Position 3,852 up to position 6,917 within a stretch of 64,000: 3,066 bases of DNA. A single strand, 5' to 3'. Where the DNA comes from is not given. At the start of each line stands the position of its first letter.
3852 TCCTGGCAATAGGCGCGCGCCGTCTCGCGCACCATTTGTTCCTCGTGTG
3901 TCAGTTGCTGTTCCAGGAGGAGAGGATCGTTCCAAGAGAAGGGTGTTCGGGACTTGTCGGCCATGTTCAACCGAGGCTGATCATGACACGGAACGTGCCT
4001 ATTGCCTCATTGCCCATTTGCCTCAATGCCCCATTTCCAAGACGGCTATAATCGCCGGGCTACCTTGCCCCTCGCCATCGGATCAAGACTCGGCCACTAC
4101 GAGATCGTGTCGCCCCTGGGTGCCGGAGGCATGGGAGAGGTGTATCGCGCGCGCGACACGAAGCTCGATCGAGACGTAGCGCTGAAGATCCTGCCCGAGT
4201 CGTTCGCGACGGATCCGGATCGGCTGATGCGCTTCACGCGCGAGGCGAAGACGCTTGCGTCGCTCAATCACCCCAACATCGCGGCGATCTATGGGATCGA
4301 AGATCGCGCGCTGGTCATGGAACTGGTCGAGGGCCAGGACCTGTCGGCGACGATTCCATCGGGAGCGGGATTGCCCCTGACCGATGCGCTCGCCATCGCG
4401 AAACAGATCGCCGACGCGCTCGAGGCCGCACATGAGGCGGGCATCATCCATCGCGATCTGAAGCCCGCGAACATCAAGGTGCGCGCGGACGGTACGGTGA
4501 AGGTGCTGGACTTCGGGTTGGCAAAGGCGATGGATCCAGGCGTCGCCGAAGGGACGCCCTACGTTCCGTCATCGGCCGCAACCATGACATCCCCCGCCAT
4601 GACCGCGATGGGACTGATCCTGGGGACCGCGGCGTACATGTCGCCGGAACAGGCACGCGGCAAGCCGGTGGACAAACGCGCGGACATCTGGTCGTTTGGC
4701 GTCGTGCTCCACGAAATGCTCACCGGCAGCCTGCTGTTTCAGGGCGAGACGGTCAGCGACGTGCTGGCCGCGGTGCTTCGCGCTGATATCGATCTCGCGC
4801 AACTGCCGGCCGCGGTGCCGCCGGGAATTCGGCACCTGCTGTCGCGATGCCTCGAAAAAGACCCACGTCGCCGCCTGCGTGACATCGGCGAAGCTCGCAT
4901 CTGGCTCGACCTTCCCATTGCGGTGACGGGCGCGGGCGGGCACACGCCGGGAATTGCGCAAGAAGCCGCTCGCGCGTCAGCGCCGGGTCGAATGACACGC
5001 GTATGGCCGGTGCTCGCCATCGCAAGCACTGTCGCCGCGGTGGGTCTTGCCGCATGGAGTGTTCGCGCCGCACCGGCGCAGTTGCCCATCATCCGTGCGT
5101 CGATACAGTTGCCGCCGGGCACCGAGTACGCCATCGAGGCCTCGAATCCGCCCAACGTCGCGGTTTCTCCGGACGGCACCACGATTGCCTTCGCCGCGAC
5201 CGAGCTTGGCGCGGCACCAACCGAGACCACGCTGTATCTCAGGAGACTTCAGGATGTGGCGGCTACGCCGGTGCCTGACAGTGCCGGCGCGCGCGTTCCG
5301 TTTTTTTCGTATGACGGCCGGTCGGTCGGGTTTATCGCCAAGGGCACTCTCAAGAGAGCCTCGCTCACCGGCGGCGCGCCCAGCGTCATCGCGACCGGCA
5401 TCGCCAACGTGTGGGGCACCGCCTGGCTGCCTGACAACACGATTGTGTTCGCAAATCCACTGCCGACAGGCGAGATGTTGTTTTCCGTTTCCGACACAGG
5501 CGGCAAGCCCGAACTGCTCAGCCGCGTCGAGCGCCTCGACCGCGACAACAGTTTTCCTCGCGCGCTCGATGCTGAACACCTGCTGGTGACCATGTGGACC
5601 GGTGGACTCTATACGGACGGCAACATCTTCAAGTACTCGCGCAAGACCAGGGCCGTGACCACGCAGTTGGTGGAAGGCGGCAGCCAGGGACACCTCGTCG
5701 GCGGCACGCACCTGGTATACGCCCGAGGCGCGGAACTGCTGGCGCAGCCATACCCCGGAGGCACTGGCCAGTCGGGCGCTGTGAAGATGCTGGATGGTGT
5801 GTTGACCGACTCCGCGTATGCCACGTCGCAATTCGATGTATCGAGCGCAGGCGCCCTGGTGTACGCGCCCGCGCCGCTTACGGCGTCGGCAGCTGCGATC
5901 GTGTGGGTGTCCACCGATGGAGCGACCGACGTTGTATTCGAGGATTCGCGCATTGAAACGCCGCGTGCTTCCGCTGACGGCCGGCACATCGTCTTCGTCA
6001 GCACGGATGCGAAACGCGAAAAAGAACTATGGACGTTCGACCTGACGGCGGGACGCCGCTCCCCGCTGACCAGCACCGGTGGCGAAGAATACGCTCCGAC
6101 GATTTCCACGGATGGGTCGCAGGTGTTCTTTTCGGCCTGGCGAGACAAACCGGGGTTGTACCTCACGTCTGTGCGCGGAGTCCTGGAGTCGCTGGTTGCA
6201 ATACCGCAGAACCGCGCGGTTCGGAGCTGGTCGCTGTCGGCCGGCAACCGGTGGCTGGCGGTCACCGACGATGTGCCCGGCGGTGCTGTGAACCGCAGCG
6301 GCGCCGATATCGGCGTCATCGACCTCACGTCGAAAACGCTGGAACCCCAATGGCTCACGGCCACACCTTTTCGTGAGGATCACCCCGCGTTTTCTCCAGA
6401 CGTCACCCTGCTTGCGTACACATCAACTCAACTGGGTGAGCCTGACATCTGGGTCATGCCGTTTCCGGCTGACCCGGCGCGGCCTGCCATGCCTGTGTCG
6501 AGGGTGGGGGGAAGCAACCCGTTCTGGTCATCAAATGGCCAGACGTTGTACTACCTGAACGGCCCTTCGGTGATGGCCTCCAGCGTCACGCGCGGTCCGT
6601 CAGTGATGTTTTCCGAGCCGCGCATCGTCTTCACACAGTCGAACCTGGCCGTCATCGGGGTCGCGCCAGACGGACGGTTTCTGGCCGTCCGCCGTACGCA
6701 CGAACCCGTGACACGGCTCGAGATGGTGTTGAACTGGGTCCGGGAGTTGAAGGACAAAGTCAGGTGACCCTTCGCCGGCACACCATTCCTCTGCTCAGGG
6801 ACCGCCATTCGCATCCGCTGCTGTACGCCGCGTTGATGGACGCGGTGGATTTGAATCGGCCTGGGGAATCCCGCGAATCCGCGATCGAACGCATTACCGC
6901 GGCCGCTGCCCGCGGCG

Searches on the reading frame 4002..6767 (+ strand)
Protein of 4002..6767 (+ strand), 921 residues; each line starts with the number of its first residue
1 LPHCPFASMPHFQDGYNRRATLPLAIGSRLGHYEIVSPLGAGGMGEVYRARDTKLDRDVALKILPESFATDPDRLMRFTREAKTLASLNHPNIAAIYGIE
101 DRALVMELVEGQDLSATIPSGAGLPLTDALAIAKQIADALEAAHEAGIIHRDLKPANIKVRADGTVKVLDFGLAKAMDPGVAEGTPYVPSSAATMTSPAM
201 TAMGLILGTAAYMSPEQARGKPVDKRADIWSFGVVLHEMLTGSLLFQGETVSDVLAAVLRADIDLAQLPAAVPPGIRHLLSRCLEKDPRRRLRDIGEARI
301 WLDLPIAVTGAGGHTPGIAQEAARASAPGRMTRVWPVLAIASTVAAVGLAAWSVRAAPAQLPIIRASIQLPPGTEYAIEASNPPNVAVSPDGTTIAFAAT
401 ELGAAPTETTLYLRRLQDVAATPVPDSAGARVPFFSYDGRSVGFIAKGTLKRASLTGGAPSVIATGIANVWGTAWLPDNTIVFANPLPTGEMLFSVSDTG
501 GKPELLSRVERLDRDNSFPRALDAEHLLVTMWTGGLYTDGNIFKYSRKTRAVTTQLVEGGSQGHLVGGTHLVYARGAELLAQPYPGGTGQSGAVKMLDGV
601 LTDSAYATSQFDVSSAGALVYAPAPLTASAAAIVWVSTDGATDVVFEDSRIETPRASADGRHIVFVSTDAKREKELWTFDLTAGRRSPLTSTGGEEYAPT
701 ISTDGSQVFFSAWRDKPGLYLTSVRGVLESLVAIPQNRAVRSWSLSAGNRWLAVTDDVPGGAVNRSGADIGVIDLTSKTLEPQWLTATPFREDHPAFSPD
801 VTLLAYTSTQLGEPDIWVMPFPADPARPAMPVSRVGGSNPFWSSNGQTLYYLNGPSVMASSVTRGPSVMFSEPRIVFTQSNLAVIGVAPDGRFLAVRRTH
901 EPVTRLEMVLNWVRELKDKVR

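Call 32: search_protein_families(library=pfam, proteins=[window:4002-6767:+])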
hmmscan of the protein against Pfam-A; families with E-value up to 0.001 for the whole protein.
window:4002-6767:+ (921 aa): 5 families
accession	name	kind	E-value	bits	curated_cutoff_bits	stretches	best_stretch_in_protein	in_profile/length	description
PF00069.31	Pkinase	-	1e-48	166.5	31.7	1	33-292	1-252/263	Protein kinase domain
PF07714.23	PK_Tyr_Ser-Thr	-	3.4e-34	118.8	23.1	1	35-292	3-249/258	Protein tyrosine and serine/threonine kinase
PF07676.18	PD40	-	6.9e-23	80.5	20.9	1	785-818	4-38/38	WD40-like Beta Propeller Repeat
PF03109.22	ABC1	-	1.2e-08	34.9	22.9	1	77-179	119-219/244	ABC1 atypical kinase-like domain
PF01636.29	APH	-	1.6e-07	31.8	23.2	1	129-179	147-202/239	Phosphotransferase enzyme family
